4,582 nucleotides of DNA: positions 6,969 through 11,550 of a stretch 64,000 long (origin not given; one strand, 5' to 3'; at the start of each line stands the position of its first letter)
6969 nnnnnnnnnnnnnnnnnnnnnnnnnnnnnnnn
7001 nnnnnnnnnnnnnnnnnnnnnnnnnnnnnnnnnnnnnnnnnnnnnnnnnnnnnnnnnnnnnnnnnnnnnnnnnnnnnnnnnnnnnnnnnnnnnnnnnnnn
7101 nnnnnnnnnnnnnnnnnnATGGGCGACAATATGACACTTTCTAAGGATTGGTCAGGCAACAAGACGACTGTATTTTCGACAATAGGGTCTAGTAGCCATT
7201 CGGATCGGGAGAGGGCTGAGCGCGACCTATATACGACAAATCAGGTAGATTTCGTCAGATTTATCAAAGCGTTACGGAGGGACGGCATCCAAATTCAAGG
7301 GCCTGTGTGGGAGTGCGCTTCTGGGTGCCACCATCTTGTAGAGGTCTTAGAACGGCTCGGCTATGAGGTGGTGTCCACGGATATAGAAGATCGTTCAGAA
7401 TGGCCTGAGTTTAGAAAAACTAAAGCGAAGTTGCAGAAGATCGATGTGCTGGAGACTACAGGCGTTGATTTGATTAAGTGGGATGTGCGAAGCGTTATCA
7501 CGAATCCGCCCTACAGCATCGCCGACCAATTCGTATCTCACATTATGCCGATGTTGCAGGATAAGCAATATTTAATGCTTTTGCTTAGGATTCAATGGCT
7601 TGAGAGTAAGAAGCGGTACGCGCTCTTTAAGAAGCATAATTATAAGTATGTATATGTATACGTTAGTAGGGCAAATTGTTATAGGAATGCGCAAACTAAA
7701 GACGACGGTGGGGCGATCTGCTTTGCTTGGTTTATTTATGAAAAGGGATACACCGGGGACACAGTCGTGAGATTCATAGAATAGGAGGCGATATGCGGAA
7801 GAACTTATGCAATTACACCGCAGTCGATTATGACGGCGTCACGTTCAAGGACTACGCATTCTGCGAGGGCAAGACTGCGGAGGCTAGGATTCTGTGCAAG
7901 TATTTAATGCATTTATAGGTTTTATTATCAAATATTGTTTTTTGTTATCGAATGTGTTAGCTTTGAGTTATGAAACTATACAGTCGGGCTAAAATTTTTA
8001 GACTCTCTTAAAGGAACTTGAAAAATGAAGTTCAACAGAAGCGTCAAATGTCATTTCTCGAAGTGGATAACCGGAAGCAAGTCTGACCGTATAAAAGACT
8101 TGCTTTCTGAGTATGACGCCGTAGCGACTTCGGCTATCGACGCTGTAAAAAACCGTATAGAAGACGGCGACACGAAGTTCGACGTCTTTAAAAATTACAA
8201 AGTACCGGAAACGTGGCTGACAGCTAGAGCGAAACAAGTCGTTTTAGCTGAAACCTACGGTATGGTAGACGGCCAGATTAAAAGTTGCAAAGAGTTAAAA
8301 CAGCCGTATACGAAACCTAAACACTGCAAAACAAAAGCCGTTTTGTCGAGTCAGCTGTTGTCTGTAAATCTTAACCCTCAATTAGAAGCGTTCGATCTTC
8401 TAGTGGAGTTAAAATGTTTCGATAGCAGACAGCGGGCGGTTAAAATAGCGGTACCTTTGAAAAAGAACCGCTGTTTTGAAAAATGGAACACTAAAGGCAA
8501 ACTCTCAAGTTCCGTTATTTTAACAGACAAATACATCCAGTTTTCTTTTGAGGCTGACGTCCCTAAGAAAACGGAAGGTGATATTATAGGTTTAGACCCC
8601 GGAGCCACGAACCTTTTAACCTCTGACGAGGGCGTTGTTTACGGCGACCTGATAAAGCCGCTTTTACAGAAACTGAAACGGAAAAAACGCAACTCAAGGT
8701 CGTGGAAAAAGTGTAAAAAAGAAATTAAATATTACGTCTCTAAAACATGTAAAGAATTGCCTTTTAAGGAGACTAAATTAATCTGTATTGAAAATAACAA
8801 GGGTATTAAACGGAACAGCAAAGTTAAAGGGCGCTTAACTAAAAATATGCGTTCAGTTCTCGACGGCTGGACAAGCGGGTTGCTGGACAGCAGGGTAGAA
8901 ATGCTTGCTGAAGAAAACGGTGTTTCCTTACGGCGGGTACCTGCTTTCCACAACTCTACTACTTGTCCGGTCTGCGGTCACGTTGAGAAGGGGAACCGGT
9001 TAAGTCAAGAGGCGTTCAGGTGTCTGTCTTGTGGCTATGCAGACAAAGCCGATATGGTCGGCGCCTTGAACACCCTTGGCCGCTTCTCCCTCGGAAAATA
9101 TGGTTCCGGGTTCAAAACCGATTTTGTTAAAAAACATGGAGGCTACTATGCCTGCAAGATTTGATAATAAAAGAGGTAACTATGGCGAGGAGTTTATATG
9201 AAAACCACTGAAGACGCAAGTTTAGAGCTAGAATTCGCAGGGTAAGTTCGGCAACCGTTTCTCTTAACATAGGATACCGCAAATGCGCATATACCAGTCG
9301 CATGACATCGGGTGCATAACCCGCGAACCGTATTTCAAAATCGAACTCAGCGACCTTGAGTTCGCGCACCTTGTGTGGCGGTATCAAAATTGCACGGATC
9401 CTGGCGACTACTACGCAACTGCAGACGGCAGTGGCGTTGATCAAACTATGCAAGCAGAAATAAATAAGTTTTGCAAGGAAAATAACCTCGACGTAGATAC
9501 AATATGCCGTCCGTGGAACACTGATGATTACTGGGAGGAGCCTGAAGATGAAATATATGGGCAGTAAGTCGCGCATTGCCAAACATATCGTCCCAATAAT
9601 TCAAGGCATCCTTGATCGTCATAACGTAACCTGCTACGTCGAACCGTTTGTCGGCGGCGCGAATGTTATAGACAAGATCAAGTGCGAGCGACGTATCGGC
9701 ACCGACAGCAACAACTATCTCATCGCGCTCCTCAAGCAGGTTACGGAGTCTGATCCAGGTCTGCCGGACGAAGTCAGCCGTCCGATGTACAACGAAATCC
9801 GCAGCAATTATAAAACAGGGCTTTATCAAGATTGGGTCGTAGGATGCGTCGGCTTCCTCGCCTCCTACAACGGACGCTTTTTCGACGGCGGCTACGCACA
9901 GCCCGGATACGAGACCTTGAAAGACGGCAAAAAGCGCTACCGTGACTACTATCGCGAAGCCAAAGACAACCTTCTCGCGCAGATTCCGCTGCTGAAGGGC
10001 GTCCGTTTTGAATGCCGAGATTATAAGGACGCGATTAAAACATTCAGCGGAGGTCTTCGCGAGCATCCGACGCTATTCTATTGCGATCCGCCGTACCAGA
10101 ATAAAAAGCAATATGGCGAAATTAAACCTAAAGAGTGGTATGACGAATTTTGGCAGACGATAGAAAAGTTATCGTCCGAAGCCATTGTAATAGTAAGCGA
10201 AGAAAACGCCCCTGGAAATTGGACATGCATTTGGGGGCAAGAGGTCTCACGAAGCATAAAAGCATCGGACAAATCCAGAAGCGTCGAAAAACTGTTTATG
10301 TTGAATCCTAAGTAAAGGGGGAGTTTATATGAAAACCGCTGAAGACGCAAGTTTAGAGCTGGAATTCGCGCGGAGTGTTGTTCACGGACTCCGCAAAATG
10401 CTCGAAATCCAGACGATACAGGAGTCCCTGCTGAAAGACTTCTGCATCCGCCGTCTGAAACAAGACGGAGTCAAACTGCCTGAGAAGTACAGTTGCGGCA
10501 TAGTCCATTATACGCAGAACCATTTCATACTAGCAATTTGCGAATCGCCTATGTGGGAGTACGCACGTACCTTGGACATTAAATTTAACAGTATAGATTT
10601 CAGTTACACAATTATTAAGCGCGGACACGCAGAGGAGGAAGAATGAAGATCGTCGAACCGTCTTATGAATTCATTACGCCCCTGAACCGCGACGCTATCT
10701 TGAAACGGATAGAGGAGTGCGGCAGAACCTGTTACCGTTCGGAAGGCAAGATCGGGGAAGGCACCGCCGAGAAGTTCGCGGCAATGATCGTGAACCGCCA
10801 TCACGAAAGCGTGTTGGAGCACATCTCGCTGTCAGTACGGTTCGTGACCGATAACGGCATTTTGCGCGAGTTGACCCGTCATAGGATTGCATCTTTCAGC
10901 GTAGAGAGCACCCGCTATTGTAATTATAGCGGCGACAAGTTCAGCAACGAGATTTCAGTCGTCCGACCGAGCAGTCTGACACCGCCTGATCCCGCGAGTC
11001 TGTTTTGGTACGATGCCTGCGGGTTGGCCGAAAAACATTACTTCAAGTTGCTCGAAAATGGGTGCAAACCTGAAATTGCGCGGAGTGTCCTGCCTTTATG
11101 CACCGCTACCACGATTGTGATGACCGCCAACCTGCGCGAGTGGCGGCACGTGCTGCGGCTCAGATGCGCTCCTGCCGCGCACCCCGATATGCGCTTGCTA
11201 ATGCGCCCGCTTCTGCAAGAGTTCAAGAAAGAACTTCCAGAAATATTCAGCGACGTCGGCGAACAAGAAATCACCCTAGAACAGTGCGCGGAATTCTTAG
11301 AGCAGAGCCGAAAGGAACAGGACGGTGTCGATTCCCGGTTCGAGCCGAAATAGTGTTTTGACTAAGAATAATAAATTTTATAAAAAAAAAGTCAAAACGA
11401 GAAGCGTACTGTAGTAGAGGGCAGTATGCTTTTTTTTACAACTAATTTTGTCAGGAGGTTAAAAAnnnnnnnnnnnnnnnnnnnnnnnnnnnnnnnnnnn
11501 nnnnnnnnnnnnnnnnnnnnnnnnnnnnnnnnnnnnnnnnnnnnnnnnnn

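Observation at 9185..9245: IS copy 2 is followed by a 50-bp duplicate of the start of a gene 1.1 kb downstream, which is also its predicted TnpB guide region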

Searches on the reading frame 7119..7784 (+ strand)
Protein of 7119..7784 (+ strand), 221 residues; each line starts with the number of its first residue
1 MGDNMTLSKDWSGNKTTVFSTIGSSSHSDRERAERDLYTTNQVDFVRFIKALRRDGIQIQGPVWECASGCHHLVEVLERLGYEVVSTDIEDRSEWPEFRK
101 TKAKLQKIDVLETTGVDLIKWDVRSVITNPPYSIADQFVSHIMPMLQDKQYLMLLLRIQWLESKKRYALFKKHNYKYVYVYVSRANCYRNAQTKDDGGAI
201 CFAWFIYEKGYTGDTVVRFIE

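Call 10: search_protein_families(library=pfam, proteins=[window:7119-7781:+], max_evalue=0.01)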
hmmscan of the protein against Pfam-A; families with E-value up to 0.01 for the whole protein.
window:7119-7781:+ (221 aa): 1 family
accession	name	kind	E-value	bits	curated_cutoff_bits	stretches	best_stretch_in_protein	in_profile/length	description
PF13651.11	EcoRI_methylase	-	0.0074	16.1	26.4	1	126-184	142-197/345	Adenine-specific methyltransferase EcoRI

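Call 19: find_encoding_contigs(protein=window:7119-7784:+, flank=10000, max_places=10)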
Protein window:7119-7784:+ (221 aa): 6 contigs read that carry it; 5 places shown.
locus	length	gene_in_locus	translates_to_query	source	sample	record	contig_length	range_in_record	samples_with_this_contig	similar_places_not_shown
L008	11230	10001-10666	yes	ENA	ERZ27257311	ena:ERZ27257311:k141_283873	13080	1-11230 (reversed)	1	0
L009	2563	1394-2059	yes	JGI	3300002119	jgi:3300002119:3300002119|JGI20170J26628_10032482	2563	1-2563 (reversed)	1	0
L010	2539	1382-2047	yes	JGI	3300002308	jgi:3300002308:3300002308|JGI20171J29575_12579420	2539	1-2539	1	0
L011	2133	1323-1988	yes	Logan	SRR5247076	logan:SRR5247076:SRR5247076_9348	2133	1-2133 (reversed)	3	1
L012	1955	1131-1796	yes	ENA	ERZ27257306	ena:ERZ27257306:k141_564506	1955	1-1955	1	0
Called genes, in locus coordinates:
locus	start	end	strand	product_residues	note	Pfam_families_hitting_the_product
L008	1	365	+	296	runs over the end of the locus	-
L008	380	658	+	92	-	-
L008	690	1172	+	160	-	-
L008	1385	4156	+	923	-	PF03736:EPTP (faint), PF15902:Sortilin-Vps10 (faint), PF02012:BNR (faint), PF09603:Fib_succ_major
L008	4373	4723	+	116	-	-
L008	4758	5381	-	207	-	-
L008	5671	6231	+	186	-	-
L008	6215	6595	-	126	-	-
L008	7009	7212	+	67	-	-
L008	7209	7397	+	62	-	-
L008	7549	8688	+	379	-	PF07282:Cas12f1-like_TNB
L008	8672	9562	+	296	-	-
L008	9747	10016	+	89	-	-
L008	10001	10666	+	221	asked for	-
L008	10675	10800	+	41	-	-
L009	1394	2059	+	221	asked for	-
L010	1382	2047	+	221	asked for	-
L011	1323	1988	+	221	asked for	-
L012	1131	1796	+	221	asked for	-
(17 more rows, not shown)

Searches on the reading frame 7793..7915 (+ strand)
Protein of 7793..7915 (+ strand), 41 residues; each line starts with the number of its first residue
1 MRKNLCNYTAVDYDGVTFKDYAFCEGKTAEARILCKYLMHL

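Call 10: search_protein_families(library=pfam, proteins=[window:7793-7915:+], max_evalue=0.01)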
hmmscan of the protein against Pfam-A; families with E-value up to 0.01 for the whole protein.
window:7793-7915:+ (41 aa): 0 families

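Call 51: search_protein_representatives(protein=window:7793-7897:+)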
Query: 35 residues. Proteins with E-value up to 0.001 (for the whole library): 3; up to 1e-10: 1; up to 1e-30: 0. The best 3 are listed.
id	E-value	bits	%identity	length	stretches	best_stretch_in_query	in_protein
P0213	2.4e-17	75.5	100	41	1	1-35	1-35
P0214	7.1e-06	40.9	41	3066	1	7-33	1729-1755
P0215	2.8e-05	39.1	52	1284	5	8-28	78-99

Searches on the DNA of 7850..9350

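Call 42: search_rna_families(source=window, start=7850, end=9350, threshold=evalue, max_evalue=5, show_alignments=2)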
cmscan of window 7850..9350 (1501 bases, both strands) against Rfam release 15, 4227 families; matches with E-value up to 5: 2.
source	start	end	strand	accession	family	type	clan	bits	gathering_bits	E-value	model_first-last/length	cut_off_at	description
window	9220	9307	-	RF02479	GlsR13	Gene; snRNA; snoRNA; CD-box;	-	18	100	0.62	1-100/100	no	Small nucleolar RNA GlsR13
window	8109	8180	-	RF01438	S_pombe_snR35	Gene; snRNA; snoRNA; HACA-box;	CL00028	14.2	35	3.4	26-86/172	no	small nucleolar RNA snR35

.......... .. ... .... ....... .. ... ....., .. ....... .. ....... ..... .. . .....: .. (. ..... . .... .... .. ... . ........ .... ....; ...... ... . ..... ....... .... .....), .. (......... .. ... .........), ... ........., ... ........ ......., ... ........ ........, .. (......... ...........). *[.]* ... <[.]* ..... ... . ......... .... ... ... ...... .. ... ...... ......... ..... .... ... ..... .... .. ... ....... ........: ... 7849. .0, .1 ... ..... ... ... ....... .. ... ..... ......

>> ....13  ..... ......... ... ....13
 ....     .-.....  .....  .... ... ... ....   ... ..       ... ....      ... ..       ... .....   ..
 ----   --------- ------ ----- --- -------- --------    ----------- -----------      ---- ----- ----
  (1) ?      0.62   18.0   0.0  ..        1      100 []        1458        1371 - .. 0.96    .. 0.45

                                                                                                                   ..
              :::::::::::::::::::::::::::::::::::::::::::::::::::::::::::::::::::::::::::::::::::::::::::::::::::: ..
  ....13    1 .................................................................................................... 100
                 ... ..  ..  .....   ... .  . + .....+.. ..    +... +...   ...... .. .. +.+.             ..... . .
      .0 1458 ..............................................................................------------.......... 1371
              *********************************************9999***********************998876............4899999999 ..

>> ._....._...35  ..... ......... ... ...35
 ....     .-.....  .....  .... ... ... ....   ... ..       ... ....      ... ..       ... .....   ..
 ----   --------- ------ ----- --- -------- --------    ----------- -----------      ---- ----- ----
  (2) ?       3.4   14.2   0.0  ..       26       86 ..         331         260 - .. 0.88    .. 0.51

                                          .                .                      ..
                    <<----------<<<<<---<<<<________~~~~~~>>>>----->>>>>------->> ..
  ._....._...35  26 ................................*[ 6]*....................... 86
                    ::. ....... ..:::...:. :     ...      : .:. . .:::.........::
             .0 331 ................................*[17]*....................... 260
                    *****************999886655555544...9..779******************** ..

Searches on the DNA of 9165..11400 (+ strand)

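Call 5: search_dna_similar(query=window:9165-11400:+, collection=phages, mode=near, max_rows=30)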
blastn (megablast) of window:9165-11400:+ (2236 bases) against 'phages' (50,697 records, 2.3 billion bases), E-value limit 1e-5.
No match.
